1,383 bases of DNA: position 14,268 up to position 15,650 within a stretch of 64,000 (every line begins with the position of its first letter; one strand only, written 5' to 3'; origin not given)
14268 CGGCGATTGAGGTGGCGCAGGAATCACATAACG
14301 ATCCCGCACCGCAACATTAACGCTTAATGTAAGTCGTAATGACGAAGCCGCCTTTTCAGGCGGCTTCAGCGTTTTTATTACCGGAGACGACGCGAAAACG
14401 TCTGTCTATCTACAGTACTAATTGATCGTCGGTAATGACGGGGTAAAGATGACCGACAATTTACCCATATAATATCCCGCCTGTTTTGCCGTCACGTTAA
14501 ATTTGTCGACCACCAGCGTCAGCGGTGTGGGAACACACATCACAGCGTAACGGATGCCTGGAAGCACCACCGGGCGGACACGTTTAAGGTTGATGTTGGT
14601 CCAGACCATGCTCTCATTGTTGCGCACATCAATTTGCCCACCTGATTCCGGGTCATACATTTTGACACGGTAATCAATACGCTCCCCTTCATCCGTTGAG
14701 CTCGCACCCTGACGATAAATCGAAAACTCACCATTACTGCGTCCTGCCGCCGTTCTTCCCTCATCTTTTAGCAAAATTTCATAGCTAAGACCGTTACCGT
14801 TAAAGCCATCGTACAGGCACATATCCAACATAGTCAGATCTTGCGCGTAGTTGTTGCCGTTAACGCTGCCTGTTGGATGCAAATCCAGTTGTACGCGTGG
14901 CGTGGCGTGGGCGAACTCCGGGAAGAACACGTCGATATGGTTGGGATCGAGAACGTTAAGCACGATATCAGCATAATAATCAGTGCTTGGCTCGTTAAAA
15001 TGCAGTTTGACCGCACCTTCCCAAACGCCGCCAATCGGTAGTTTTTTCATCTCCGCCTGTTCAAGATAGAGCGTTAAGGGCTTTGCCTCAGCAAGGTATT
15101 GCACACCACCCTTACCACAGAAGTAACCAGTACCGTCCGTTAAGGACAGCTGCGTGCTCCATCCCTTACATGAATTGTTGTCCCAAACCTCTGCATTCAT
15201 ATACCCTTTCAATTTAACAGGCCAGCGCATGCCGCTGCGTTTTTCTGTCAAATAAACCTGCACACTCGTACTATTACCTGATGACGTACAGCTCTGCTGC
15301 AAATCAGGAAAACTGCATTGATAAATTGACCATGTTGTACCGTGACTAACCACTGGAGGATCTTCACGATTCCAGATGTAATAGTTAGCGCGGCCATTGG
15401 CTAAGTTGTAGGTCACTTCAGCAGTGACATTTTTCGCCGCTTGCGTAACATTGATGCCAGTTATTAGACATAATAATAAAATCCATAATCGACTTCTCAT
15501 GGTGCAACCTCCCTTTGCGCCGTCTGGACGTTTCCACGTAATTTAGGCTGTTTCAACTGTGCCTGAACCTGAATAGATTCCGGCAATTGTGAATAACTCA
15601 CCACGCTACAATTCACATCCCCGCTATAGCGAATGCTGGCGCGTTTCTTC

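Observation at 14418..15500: Candidate tip adhesin with unknown receptor specificity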

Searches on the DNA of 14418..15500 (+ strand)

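Call 9: search_dna_similar(query=window:14418-15500:+, collection=ecoli_genomes, mode=distant, max_rows=30, rows=spread)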
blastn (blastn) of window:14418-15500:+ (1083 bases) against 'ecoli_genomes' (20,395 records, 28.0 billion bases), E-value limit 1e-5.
Records with a match: 1912; places in all: 1919; records where one place covers at least 80% of the query: 329.
Genomes with a match: 1912 of 5426; with a place that covers at least 80% of the query: 329. Places per genome that has any: lowest 1, median 1, highest 2. On chromosomes: 1919 places; on plasmids: 0.
Best place of each record, by identity: >=99% 5; 90-95% 83; 80-90% 131; 60-80% 1693.
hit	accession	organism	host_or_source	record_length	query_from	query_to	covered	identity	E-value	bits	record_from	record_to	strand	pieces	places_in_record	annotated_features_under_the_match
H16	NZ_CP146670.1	Escherichia coli strain MS 21-1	Homo sapiens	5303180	1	1083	100%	100.0%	0e+0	1954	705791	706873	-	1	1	CfaE/CblD family pilus tip adhesin | TcfC E-set like domain-containing protein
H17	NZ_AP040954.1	Escherichia coli strain e1-39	Homo sapiens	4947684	3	1015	94%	85.1%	0e+0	1156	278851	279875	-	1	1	CblD like pilus biogenesis initiator family protein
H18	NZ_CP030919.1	Escherichia coli strain KL53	Homo sapiens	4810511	2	1003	93%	75.6%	0e+0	700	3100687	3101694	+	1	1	CfaE/CblD family pilus tip adhesin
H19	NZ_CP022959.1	Escherichia coli ATCC 8739 strain ATCC 8739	stepwise adaptation to AgNO3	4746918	2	1003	93%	75.5%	0e+0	696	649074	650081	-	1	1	CfaE/CblD family pilus tip adhesin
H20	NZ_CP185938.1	Escherichia coli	Homo sapiens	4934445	2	1003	93%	75.5%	0e+0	696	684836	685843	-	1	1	CfaE/CblD family pilus tip adhesin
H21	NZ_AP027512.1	Escherichia coli strain LR-28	Homo sapiens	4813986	3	659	61%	93.3%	0e+0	982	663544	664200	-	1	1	CfaE/CblD family pilus tip adhesin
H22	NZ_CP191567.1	Escherichia coli strain TL20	patient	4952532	3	659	61%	92.4%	0e+0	960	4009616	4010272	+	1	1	CfaE/CblD family pilus tip adhesin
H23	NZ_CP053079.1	Escherichia coli strain K56-43-un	Homo sapiens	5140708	1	657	61%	79.9%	2e-162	582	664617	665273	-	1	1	CfaE/CblD family pilus tip adhesin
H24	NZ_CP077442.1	Escherichia coli O111:H8 strain SF4-1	Face Flies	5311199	2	657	61%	79.0%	8e-155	556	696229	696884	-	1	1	CfaE/CblD family pilus tip adhesin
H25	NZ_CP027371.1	Escherichia coli strain 2015C-3905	Homo sapiens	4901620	2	657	61%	78.8%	3e-153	552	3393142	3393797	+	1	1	CfaE/CblD family pilus tip adhesin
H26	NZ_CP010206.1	Escherichia coli strain M11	mouse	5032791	2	657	61%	78.8%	3e-153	552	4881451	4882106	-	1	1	CfaE/CblD family pilus tip adhesin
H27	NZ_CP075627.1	Escherichia coli strain P15-385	Homo sapiens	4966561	2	657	61%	78.8%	3e-153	552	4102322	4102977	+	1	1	CfaE/CblD family pilus tip adhesin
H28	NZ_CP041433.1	Escherichia coli strain STEC313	Raw beef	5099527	2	657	61%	78.8%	3e-153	552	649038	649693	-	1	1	CfaE/CblD family pilus tip adhesin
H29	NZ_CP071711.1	Escherichia coli strain EC20017429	Homo sapiens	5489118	2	657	61%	78.8%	3e-153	552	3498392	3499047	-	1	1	CfaE/CblD family pilus tip adhesin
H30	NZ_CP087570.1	Escherichia coli strain 114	urine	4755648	2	657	61%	78.8%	3e-153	552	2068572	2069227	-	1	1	CfaE/CblD family pilus tip adhesin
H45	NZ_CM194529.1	Escherichia coli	pressure-relief and ventilation ...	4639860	442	657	20%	76.5%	9e-34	155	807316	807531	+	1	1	CfaE/CblD family pilus tip adhesin | exuT: hexuronate transporter ExuT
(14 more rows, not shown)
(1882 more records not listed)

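Call 20: get_annotated_region(hit=H17, flank=1500)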
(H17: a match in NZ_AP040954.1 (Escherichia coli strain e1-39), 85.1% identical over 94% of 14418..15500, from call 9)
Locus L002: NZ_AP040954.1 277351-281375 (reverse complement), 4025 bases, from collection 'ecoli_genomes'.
description: Escherichia coli strain e1-39 chromosome, complete genome
organism: Escherichia coli strain e1-39 (NCBI taxid 562)
replicon: chromosome; assembly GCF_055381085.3
host: Homo sapiens; source: -; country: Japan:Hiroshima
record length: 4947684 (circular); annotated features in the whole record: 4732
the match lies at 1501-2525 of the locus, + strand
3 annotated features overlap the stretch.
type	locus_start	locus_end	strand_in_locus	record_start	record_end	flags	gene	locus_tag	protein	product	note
CDS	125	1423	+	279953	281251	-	exuT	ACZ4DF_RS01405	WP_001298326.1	hexuronate transporter ExuT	-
CDS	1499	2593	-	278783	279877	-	-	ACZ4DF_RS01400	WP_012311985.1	CblD like pilus biogenesis initiator family protein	-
CDS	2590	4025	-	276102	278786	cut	-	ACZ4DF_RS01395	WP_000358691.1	TcfC E-set like domain-containing protein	-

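Call 21: get_annotated_region(hit=H18, flank=1500)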
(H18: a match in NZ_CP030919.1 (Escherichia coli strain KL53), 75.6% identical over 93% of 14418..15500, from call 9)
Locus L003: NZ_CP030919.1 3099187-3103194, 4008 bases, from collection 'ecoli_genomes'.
description: Escherichia coli strain KL53 chromosome, complete genome
organism: Escherichia coli strain KL53 (NCBI taxid 562)
replicon: chromosome; assembly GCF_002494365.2
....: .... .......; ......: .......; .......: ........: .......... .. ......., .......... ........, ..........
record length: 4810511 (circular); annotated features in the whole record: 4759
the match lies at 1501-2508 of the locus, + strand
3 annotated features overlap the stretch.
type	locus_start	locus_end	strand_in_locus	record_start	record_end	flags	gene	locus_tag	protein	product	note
CDS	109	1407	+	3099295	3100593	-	exuT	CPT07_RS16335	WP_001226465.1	hexuronate transporter ExuT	-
CDS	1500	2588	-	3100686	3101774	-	-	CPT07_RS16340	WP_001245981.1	CfaE/CblD family pilus tip adhesin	-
CDS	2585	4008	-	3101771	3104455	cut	-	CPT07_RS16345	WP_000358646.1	TcfC E-set like domain-containing protein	-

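Call 22: get_annotated_region(hit=H21, flank=1500)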
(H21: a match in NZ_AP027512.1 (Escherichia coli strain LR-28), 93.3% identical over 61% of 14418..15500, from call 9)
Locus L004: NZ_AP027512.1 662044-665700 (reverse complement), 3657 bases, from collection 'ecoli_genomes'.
description: Escherichia coli strain LR-28 chromosome, complete genome
organism: Escherichia coli strain LR-28 (NCBI taxid 562)
replicon: chromosome; assembly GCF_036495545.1
host: Homo sapiens; source: feces; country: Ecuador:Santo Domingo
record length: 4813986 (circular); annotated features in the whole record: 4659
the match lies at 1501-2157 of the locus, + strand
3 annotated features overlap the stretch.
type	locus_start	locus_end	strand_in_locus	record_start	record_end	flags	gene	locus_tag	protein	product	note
CDS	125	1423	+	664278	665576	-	exuT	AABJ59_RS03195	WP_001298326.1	hexuronate transporter ExuT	-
CDS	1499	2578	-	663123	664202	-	-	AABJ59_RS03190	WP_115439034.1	CfaE/CblD family pilus tip adhesin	-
CDS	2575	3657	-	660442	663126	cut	-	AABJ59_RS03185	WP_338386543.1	TcfC E-set like domain-containing protein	-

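Call 23: get_annotated_region(hit=H23, flank=1500)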
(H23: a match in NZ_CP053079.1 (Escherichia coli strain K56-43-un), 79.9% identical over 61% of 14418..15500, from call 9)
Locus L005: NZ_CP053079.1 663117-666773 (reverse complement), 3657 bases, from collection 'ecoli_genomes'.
description: Escherichia coli strain K56-43-un chromosome, complete genome
organism: Escherichia coli strain K56-43-un (NCBI taxid 562)
replicon: chromosome; assembly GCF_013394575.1
host: Homo sapiens; source: urine; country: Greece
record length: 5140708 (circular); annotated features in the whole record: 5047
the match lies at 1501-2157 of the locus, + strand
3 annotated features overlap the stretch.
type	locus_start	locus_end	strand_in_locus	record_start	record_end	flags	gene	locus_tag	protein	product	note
CDS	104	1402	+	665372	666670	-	exuT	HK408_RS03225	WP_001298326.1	hexuronate transporter ExuT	-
CDS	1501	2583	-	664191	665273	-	-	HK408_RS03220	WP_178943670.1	CfaE/CblD family pilus tip adhesin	-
CDS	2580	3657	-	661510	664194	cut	-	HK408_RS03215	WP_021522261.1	TcfC E-set like domain-containing protein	-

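Call 24: get_annotated_region(hit=H24, flank=1500)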
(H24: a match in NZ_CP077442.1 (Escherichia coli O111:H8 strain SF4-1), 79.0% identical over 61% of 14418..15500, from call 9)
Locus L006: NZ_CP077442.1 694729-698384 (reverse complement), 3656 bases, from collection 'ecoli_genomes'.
description: Escherichia coli O111:H8 strain SF4-1 chromosome, complete genome
organism: Escherichia coli O111:H8 strain SF4-1 (NCBI taxid 991910)
replicon: chromosome; assembly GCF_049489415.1
host: -; source: Face Flies; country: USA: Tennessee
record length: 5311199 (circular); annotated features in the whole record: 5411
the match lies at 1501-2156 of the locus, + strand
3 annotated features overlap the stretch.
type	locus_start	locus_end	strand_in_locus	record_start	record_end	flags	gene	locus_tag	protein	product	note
CDS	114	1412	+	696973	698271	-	exuT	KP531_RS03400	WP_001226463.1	hexuronate transporter ExuT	-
CDS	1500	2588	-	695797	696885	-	-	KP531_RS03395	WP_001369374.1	CfaE/CblD family pilus tip adhesin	-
CDS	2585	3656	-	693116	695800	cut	-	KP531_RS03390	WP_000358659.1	TcfC E-set like domain-containing protein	-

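Call 25: get_annotated_region(hit=H45, flank=1500)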
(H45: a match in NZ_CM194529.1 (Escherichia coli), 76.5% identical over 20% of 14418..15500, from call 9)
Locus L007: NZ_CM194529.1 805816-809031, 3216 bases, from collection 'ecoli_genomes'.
description: Escherichia coli isolate 48 chromosome, whole genome shotgun sequence
organism: Escherichia coli (NCBI taxid 562)
replicon: chromosome; assembly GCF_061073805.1
host: -; source: pressure-relief and ventilation compartment of a reusable food-transport container used in institutional ...; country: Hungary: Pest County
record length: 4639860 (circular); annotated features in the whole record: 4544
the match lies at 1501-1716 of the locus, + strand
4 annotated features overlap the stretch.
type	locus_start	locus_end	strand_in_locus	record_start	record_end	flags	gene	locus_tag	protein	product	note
CDS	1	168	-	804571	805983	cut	uxaC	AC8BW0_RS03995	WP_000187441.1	glucuronate isomerase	-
CDS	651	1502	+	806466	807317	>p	exuT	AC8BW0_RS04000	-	hexuronate transporter ExuT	incomplete; partial in the middle of a contig; missing C-terminus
CDS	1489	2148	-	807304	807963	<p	-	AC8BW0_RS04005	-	CfaE/CblD family pilus tip adhesin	incomplete; partial in the middle of a contig; missing C-terminus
CDS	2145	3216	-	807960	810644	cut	-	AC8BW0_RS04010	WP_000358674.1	TcfC E-set like domain-containing protein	-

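Call 39: search_dna_similar(query=window:14950-15440:+, collection=ecoli_genomes, mode=distant, max_rows=25, rows=spread)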
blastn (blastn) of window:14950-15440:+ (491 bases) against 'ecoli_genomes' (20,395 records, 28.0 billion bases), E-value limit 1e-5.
Records with a match: 471; places in all: 474; records where one place covers at least 80% of the query: 330.
Genomes with a match: 471 of 5426; with a place that covers at least 80% of the query: 330. Places per genome that has any: lowest 1, median 1, highest 2. On chromosomes: 474 places; on plasmids: 0.
Best place of each record, by identity: >=99% 5; 60-80% 466.
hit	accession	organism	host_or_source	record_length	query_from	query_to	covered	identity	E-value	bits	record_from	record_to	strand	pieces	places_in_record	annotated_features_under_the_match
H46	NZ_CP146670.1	Escherichia coli strain MS 21-1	Homo sapiens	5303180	1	491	100%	100.0%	0e+0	886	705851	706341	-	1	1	CfaE/CblD family pilus tip adhesin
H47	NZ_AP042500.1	Escherichia coli strain OkiPb01679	bovine feces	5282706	1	482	98%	70.9%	4e-59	238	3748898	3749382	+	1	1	CfaE/CblD family pilus tip adhesin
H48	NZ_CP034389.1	Escherichia coli strain RS571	Homo sapiens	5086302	1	483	98%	70.8%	2e-57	232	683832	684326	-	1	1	CfaE/CblD family pilus tip adhesin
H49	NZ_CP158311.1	Escherichia coli strain CS5L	Chicken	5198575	1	483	98%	70.8%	2e-57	232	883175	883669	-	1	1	CfaE/CblD family pilus tip adhesin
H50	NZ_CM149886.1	Escherichia coli strain 1532WA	Homo sapiens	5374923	1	483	98%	70.8%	2e-57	232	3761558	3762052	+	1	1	CfaE/CblD family pilus tip adhesin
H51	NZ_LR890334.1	Escherichia coli strain MINF_9A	Homo sapiens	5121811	1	483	98%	70.8%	2e-57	232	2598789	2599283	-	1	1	CfaE/CblD family pilus tip adhesin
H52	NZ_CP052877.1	Escherichia coli strain C21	chicken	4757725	1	471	96%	69.2%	2e-43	185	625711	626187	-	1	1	CfaE/CblD family pilus tip adhesin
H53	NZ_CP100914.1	Escherichia coli strain ET761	Hoplobatrachus rugulosus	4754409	1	471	96%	69.2%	2e-43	185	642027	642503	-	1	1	CfaE/CblD family pilus tip adhesin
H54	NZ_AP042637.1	Escherichia coli strain OkiPb01706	bovine feces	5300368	1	471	96%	69.2%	2e-43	185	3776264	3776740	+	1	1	CfaE/CblD family pilus tip adhesin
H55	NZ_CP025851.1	Escherichia coli strain 510016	Homo sapiens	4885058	1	471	96%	68.7%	1e-40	176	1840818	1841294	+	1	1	CfaE/CblD family pilus tip adhesin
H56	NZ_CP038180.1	Escherichia coli strain 2 HS-C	Homo sapiens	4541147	1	471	96%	68.7%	1e-40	176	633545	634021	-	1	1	CfaE/CblD family pilus tip adhesin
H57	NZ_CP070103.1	Escherichia coli strain FDAARGOS_1277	Homo sapiens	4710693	1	471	96%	68.7%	1e-40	176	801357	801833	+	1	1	CfaE/CblD family pilus tip adhesin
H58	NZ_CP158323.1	Escherichia coli strain 123636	Homo sapiens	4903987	1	471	96%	68.7%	1e-40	176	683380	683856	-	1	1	CfaE/CblD family pilus tip adhesin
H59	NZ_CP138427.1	Escherichia coli strain 21EVA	Homo sapiens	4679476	1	471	96%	68.7%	1e-40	176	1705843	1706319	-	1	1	CfaE/CblD family pilus tip adhesin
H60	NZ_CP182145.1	Escherichia coli strain CUWW10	wastewater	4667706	1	471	96%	68.7%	1e-40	176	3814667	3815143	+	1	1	CfaE/CblD family pilus tip adhesin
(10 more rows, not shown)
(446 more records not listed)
